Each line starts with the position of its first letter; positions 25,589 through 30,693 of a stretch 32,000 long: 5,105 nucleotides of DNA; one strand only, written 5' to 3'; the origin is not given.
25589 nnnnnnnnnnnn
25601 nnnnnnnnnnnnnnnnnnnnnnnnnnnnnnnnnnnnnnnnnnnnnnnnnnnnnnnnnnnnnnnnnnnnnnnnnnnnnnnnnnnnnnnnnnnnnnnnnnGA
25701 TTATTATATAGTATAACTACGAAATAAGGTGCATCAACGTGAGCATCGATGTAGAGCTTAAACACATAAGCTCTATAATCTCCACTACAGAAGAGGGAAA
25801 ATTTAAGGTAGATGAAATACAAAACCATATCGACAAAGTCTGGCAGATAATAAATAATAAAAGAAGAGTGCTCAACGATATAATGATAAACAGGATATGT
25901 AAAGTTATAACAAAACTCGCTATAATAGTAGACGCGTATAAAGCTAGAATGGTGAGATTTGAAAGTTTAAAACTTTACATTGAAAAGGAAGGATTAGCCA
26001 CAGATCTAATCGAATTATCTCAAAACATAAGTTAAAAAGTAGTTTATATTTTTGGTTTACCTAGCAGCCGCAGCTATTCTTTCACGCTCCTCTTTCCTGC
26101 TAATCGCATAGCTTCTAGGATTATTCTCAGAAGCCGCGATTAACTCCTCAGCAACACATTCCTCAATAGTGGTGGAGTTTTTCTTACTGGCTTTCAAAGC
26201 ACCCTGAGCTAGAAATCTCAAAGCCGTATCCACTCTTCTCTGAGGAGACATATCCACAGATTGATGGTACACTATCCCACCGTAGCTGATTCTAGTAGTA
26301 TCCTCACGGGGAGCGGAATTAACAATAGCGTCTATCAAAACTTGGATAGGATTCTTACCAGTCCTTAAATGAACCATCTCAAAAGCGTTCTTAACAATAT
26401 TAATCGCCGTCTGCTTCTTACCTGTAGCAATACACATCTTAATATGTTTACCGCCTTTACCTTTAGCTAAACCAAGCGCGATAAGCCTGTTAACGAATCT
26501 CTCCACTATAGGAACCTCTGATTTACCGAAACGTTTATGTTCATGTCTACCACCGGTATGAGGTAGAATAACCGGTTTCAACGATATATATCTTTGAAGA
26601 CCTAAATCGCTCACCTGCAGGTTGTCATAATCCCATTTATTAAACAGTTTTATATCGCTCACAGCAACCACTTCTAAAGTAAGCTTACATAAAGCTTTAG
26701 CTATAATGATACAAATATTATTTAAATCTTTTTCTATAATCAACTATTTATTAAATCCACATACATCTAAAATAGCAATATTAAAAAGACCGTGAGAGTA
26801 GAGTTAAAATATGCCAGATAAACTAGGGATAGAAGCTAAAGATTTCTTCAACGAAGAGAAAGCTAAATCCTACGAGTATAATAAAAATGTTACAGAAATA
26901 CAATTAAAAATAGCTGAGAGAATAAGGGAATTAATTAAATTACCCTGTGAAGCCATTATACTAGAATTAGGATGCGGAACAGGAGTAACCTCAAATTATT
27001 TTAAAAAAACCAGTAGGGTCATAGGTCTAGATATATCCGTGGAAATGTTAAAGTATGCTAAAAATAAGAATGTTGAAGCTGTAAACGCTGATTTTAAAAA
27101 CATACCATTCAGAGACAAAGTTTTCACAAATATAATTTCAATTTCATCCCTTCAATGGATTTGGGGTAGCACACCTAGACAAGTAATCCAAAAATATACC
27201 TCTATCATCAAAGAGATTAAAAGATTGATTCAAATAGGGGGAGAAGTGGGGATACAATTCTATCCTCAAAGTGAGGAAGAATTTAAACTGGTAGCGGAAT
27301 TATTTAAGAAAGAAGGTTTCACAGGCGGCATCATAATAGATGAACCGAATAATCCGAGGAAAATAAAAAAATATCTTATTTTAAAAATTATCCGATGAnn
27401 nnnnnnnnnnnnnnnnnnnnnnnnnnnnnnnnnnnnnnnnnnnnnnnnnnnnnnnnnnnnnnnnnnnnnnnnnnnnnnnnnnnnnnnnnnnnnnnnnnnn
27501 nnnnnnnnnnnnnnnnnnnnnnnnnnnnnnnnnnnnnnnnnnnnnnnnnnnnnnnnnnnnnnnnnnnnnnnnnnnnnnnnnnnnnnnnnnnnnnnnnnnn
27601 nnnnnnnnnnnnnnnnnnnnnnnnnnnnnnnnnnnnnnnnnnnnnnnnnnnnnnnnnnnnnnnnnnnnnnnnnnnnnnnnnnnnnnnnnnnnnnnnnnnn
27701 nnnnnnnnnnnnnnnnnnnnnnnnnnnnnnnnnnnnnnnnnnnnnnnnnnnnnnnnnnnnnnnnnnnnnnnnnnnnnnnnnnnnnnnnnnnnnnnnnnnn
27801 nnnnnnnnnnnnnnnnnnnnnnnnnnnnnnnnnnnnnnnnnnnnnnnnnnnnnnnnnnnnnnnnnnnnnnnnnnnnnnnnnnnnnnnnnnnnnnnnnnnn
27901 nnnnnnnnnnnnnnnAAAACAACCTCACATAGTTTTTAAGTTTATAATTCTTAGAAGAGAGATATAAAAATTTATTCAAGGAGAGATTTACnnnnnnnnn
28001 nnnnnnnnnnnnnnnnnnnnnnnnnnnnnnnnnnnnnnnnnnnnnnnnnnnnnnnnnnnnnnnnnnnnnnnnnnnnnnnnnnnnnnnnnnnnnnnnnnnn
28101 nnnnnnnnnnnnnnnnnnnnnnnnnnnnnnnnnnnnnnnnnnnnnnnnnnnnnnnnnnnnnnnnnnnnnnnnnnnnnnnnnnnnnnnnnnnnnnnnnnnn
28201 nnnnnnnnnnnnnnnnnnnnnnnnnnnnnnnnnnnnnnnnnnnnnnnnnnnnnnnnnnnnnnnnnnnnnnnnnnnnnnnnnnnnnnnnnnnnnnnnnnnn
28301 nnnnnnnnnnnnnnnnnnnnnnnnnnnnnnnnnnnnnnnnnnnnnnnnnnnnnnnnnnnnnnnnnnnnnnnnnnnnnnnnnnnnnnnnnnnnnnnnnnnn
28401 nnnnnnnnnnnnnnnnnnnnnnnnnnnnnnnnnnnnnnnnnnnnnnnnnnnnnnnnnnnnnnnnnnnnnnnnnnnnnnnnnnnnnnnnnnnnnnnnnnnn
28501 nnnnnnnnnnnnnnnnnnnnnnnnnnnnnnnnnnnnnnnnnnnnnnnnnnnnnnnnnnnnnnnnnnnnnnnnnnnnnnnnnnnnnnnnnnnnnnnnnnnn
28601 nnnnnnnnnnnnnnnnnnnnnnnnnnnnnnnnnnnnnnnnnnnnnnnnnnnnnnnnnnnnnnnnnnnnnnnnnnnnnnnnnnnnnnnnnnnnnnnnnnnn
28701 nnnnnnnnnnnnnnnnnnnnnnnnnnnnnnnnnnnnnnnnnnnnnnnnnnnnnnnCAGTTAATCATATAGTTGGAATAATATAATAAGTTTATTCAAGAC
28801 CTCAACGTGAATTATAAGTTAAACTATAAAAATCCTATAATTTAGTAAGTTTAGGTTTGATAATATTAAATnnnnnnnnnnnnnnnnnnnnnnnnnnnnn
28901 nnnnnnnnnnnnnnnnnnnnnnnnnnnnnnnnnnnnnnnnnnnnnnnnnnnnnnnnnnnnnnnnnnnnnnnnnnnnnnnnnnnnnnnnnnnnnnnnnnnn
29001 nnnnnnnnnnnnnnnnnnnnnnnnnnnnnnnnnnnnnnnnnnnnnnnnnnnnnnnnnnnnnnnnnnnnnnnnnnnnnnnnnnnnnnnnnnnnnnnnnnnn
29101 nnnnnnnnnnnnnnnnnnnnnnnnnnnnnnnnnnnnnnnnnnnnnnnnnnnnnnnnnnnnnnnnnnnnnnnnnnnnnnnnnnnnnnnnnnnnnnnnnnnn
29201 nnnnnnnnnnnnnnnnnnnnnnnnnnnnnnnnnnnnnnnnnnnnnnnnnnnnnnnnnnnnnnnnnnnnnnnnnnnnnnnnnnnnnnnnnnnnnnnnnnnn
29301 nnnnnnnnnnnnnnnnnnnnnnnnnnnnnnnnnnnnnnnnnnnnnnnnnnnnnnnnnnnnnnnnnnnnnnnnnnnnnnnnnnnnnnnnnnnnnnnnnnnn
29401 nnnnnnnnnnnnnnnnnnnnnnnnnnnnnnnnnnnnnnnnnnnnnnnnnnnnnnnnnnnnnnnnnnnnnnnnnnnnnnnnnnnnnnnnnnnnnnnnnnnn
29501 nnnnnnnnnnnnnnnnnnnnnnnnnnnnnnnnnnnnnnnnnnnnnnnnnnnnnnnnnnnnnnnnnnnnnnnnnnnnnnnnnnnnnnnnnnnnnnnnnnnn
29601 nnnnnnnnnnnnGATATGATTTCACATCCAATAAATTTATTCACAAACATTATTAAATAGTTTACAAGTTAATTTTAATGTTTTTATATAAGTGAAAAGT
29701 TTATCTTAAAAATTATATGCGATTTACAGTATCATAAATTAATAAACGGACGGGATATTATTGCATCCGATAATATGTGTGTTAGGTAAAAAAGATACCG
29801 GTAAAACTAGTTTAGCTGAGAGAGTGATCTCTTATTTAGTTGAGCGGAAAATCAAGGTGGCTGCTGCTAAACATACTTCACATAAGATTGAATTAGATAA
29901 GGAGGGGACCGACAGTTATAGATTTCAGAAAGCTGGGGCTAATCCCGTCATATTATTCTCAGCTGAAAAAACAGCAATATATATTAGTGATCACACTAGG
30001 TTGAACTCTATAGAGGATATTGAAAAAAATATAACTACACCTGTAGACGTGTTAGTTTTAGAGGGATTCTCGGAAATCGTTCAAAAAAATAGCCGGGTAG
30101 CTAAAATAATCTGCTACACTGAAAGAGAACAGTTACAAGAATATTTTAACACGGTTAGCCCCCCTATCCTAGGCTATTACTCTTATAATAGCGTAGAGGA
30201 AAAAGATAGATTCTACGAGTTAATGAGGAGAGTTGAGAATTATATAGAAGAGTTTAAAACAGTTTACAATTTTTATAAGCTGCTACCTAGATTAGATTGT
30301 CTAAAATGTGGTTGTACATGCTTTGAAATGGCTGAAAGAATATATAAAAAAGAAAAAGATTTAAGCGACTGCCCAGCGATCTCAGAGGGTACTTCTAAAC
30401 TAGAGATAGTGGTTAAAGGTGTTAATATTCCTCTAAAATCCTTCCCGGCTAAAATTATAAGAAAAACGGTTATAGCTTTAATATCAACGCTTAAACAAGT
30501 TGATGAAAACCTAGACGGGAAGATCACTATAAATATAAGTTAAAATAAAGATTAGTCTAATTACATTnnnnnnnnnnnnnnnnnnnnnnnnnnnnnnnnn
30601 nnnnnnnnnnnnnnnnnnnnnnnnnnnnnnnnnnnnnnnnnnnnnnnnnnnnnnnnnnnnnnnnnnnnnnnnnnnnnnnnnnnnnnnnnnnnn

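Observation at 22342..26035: Cassette of SD-led small ORFans around a tandem-Lrp regulator: candidate novel accessory system or mobile-element remnant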

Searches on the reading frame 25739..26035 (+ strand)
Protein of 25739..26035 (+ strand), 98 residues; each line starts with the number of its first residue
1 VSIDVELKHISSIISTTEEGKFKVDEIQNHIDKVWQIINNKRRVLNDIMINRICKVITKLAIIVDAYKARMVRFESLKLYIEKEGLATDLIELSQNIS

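Call 5: search_protein_families(library=pfam, max_evalue=0.1, proteins=[window:25739-26035:+])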
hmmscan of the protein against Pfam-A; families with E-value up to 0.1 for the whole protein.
window:25739-26035:+ (98 aa): 2 families
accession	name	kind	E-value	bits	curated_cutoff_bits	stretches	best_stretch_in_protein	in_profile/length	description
PF20442.3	BrxL_N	-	0.047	14.1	28.2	1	17-77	40-101/132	BREX system Lon protease-like protein BrxL N-terminal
PF17293.8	Arm-DNA-bind_5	-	0.098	13.6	22.6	0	60-84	14-38/87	Arm DNA-binding domain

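Call 8: search_protein_families(library=phrogs, max_evalue=0.1, proteins=[window:25739-26035:+])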
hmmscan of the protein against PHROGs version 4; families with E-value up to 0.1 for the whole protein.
window:25739-26035:+ (98 aa): 0 families

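Call 20: search_protein_families(library=padloc, max_evalue=0.1, proteins=[window:25739-26035:+])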
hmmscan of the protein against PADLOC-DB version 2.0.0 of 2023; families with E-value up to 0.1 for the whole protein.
window:25739-26035:+ (98 aa): 0 families

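Call 21: search_protein_families(library=ncbifam, max_evalue=0.1, proteins=[window:25739-26035:+])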
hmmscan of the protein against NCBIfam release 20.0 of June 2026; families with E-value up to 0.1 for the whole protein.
window:25739-26035:+ (98 aa): 0 families

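Call 46: find_related_loci(query=A5, collection=viral_contigs, flank=5000)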
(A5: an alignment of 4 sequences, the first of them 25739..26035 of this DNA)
Query A5 (98 aa) in viral_contigs; peptide patterns used: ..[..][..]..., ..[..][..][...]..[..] (x = any residue, [..] = any of these).
100 stretches matched a pattern, but none encodes a relative of the query by tblastn (E <= 1e-3).

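Call 77: search_solved_structures(query=A10, max_evalue=10)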
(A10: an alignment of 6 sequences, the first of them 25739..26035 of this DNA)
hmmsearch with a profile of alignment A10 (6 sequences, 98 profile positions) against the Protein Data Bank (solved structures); distinct sequences matched with E-value up to 10: 3.
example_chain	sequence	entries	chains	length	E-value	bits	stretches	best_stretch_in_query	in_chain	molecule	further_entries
8a8o_A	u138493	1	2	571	0.1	15.8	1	9-66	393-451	Alpha-subunit of the PAPS reductase from Methanothermococcus thermolithotrophicus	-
6sfh_A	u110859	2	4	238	0.11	15.8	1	21-69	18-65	3-dehydroquinate dehydratase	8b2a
3cjp_A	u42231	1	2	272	0.27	14.5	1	15-82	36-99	Predicted amidohydrolase, dihydroorotase family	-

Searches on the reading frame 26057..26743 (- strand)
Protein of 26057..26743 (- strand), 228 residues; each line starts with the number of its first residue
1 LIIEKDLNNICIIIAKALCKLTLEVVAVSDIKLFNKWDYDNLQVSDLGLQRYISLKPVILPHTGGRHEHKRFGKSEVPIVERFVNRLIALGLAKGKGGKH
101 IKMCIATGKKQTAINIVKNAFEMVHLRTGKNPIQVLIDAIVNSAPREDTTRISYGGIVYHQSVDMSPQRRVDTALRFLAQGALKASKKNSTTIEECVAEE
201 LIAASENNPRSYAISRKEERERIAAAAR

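Call 5: search_protein_families(library=pfam, max_evalue=0.1, proteins=[window:26057-26743:-])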
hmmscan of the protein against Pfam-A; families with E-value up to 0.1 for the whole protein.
window:26057-26743:- (228 aa): 1 family
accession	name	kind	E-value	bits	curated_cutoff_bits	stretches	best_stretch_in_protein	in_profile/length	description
PF00177.27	Ribosomal_S7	-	9e-44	149.1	24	1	50-228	2-148/148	Ribosomal protein S7p/S5e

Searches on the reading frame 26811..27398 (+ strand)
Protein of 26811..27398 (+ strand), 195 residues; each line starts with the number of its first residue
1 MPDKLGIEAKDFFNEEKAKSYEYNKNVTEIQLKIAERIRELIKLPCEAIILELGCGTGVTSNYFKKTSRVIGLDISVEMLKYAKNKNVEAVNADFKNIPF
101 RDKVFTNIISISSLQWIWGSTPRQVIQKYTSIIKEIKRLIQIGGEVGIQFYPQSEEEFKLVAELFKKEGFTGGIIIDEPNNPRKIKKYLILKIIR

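Call 5: search_protein_families(library=pfam, max_evalue=0.1, proteins=[window:26811-27398:+])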
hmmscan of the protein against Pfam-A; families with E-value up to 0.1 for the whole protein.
window:26811-27398:+ (195 aa): 11 families
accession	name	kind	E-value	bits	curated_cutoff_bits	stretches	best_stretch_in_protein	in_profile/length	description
PF13649.12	Methyltransf_25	-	1.3e-15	58.2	27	1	50-134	1-94/97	Methyltransferase domain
PF08241.18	Methyltransf_11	-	3e-15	57.1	21.2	1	51-145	1-92/95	Methyltransferase domain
PF13847.12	Methyltransf_31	-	4.7e-11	43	27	1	50-158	7-119/145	Methyltransferase domain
PF08242.18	Methyltransf_12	-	9.5e-09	36.3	30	1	51-134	1-93/98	Methyltransferase domain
PF13489.12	Methyltransf_23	-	1.5e-06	28.4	27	1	31-117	6-94/164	Methyltransferase domain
PF05148.21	Methyltransf_8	-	0.00013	22.4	27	1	23-170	48-178/219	Hypothetical methyltransferase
PF01135.25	PCMT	-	0.0005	20.3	20.3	1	25-94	52-124/210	Protein-L-isoaspartate(D-aspartate) O-methyltransferase (PCMT)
PF01209.24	Ubie_methyltran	-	0.00061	19.6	20.1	1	49-147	50-150/233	ubiE/COQ5 methyltransferase family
PF02353.26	CMAS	-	0.0025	17.6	27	1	26-146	42-162/273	Mycolic acid cyclopropane synthetase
PF07021.18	MetW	-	0.019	15.1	21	1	38-132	7-101/193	Methionine biosynthesis protein MetW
PF09445.16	Methyltransf_15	-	0.049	13.7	22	0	49-91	3-45/165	RNA cap guanine-N2 methyltransferase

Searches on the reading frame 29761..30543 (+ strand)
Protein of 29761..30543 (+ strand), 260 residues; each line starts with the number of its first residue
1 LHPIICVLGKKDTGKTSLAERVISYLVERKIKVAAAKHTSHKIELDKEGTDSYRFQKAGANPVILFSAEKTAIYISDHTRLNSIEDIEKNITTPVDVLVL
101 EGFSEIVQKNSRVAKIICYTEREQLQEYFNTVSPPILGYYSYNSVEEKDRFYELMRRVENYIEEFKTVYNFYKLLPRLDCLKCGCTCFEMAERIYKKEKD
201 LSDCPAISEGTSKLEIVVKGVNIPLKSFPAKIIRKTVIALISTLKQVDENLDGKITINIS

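Call 104: search_protein_families(library=pfam, max_evalue=0.00001, proteins=[window:29761-30543:+])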
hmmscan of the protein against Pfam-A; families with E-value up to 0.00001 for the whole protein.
window:29761-30543:+ (260 aa): 2 families
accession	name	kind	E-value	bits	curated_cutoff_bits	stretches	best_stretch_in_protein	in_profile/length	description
PF03205.20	MobB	-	1e-26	93.8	26.6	1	4-124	1-115/133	Molybdopterin guanine dinucleotide synthesis protein B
PF04060.18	FeS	-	3.1e-07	30.4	23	1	175-205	1-32/33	Putative Fe-S cluster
